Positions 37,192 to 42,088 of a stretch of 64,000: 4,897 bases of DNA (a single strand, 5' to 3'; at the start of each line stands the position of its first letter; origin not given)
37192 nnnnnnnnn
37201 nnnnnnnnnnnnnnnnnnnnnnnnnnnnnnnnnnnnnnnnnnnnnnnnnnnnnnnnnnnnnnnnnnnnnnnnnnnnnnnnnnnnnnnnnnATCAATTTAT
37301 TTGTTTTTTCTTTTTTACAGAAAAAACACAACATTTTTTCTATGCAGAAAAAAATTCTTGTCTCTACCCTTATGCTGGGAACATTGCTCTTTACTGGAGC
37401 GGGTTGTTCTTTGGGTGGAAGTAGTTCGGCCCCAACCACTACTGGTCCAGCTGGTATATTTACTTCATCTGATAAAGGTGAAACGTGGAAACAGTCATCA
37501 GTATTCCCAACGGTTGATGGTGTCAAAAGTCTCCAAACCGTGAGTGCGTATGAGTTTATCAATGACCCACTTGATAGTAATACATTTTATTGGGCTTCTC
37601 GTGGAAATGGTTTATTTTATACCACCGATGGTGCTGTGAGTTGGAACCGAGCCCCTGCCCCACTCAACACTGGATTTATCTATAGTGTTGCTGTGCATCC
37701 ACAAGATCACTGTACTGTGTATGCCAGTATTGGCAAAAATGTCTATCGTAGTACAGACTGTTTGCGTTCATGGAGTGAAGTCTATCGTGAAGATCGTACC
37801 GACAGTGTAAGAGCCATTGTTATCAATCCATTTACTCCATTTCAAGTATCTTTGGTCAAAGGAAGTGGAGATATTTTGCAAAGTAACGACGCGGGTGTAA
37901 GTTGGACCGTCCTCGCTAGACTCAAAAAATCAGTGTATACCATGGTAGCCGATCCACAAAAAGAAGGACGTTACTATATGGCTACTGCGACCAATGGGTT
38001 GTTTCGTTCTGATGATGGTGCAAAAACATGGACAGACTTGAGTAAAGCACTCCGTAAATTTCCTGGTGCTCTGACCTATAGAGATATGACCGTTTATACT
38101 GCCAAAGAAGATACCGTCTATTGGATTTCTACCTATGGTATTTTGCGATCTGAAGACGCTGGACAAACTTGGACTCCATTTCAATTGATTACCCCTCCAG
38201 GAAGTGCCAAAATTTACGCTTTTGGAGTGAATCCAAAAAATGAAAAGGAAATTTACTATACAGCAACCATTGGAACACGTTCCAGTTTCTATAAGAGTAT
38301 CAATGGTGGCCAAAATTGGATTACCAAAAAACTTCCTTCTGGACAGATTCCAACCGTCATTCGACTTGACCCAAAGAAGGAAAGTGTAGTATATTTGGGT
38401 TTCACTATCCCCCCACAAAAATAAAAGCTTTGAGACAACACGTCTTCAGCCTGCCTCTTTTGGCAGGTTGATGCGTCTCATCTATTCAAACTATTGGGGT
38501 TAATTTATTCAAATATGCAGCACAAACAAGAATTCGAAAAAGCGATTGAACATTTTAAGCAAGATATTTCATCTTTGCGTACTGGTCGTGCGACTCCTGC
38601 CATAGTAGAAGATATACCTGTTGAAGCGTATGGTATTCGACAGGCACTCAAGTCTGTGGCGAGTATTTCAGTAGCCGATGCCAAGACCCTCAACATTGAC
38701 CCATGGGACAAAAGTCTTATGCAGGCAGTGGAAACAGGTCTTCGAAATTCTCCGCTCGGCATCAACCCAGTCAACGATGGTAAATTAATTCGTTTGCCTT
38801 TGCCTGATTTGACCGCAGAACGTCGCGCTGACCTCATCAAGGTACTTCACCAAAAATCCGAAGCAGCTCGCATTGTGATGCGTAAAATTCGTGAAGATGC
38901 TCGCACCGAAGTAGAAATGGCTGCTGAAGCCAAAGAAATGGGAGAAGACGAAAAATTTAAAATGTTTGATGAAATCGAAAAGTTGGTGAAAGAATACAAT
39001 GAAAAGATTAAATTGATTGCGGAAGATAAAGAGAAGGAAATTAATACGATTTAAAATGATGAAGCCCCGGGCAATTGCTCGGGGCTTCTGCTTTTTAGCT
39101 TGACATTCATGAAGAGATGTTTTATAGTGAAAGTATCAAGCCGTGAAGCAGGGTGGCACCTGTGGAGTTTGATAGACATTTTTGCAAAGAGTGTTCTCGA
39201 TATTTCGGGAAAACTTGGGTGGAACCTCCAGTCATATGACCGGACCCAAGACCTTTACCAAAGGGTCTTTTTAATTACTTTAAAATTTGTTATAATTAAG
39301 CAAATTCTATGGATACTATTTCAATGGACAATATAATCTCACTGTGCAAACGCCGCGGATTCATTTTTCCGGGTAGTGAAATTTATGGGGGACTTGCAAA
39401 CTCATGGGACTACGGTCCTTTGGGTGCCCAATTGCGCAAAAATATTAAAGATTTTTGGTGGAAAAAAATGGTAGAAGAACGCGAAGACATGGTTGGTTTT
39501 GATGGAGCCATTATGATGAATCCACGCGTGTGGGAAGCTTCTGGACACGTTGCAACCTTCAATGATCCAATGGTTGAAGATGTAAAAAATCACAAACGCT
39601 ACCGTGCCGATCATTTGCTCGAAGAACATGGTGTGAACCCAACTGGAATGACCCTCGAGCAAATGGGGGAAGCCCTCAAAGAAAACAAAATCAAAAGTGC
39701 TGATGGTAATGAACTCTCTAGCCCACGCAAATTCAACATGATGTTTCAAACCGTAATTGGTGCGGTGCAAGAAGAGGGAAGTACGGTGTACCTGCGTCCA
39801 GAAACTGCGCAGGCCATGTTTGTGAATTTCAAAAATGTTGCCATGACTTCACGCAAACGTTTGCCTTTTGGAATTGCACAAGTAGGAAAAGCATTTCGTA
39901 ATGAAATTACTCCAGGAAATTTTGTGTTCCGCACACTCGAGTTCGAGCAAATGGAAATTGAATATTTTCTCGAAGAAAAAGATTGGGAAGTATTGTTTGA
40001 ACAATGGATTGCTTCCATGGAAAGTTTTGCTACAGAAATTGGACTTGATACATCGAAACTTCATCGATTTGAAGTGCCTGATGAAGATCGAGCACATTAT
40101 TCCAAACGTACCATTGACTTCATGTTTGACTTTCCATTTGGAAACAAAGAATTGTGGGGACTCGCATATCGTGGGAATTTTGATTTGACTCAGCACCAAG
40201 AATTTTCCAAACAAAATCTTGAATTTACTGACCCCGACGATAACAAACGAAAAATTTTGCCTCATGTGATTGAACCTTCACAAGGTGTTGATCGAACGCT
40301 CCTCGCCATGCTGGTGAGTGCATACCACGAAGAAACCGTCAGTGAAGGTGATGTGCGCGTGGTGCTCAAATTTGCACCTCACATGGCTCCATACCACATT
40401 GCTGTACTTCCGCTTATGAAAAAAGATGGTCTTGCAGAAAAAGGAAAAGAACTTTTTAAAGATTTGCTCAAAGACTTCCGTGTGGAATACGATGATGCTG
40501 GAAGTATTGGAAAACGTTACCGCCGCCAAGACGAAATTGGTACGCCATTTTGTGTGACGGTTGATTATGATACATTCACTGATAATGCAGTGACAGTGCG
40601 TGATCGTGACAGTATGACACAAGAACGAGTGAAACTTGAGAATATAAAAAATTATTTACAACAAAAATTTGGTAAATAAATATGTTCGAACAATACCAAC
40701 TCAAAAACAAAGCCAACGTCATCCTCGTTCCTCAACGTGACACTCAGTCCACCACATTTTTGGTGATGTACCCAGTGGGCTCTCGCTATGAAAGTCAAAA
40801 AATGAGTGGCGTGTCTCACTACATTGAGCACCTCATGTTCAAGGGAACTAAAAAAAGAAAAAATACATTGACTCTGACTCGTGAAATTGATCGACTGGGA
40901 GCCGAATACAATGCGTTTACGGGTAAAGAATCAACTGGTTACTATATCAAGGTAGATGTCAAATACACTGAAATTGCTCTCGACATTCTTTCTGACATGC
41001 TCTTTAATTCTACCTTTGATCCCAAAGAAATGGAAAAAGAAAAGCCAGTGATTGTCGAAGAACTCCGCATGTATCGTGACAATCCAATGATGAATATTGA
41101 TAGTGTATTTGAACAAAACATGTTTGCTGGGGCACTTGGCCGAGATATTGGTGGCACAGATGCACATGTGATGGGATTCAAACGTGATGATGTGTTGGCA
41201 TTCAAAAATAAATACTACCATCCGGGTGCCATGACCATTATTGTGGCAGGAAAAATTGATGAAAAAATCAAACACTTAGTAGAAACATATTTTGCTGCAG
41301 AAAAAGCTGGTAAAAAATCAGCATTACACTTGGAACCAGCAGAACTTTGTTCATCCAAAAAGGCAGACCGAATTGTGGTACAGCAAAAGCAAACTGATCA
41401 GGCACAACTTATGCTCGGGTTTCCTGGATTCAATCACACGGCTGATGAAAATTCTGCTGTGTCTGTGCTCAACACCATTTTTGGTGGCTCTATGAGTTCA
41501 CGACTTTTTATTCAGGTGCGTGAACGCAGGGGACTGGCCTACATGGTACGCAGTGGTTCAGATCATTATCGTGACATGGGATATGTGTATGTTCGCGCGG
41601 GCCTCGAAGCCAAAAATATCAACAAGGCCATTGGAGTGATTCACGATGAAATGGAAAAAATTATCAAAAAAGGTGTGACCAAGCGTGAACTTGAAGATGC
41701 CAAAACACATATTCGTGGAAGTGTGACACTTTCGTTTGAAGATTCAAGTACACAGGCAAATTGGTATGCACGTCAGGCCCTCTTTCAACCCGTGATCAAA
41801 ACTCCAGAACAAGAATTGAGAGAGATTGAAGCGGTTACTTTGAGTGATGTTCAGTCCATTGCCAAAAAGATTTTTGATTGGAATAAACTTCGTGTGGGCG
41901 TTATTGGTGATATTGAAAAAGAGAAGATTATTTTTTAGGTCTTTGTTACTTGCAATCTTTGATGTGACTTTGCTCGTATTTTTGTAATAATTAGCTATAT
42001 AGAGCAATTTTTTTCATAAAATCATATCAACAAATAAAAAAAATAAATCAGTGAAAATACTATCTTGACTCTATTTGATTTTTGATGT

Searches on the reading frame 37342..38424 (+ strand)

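Call 67: search_protein_families(library=pfam, proteins=[window:37342-38424:+], max_evalue=0.001)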
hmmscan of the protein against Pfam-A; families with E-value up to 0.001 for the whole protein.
window:37342-38424:+ (360 aa): 6 families
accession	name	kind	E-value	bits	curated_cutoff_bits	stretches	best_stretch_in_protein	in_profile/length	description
PF15902.12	Sortilin-Vps10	-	4.3e-25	88.9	33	3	39-149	3-114/446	Sortilin, neurotensin receptor 3,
PF14870.12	PSII_BNR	-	3.5e-08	33.5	27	0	27-190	115-268/303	Photosynthesis system II assembly factor YCF48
PF13088.12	BNR_2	-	4.8e-06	26.6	31.4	0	169-288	72-209/277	BNR repeat-like domain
PF15899.11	BNR_6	-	4.2e-05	23.6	27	0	220-233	1-14/14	BNR-Asp box repeat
PF19755.4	DUF6242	-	0.00018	21.8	29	0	197-277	154-217/217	Domain of unknown function (DUF6242)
PF02012.26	BNR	-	0.0003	20.7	27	0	40-50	1-11/12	BNR/Asp-box repeat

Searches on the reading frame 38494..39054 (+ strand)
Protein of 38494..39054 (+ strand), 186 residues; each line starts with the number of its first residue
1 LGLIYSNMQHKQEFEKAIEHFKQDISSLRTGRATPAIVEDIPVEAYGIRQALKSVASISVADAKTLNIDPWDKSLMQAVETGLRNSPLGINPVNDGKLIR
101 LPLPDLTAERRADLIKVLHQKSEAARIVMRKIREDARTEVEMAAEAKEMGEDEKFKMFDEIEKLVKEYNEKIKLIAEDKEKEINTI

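Call 67: search_protein_families(library=pfam, proteins=[window:38494-39054:+], max_evalue=0.001)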
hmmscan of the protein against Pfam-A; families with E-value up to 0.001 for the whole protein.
window:38494-39054:+ (186 aa): 1 family
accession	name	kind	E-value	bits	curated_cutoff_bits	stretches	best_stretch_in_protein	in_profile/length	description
PF01765.24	RRF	-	2.9e-50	170.8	29.7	1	21-183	1-163/164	Ribosome recycling factor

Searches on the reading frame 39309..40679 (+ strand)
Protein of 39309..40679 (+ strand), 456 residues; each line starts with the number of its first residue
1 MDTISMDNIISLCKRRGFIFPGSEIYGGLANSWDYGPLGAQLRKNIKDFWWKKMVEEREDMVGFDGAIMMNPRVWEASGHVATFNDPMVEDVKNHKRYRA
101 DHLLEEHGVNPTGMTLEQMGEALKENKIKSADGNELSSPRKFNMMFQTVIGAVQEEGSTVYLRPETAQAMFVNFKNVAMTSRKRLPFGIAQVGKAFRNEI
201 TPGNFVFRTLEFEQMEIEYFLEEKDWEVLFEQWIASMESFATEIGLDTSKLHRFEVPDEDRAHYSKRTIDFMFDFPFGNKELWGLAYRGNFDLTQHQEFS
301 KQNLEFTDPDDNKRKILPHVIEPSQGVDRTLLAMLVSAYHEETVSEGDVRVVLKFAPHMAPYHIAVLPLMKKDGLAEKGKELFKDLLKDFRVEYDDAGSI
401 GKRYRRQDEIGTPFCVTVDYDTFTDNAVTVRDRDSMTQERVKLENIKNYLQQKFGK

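Call 67: search_protein_families(library=pfam, proteins=[window:39309-40679:+], max_evalue=0.001)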
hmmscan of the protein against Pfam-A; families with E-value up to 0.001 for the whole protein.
window:39309-40679:+ (456 aa): 2 families
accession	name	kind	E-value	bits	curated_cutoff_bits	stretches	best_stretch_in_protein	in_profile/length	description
PF03129.25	HGTP_anticodon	-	5.1e-22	78.3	21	1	364-452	2-93/94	Anticodon binding domain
PF00587.30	tRNA-synt_2b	-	2.3e-10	41.3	29.3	1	154-335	5-176/179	tRNA synthetase class II core domain (G, H, P, S and T)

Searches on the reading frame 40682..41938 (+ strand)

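Call 67: search_protein_families(library=pfam, proteins=[window:40682-41938:+], max_evalue=0.001)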
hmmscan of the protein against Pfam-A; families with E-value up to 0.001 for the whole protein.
window:40682-41938:+ (418 aa): 2 families
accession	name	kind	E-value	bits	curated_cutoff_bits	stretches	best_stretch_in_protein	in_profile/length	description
PF05193.26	Peptidase_M16_C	-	4.7e-42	144.3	23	1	166-342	2-179/181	Peptidase M16 inactive domain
PF00675.25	Peptidase_M16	-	6.9e-32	110.8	22.3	1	18-155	7-144/149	Insulinase (Peptidase family M16)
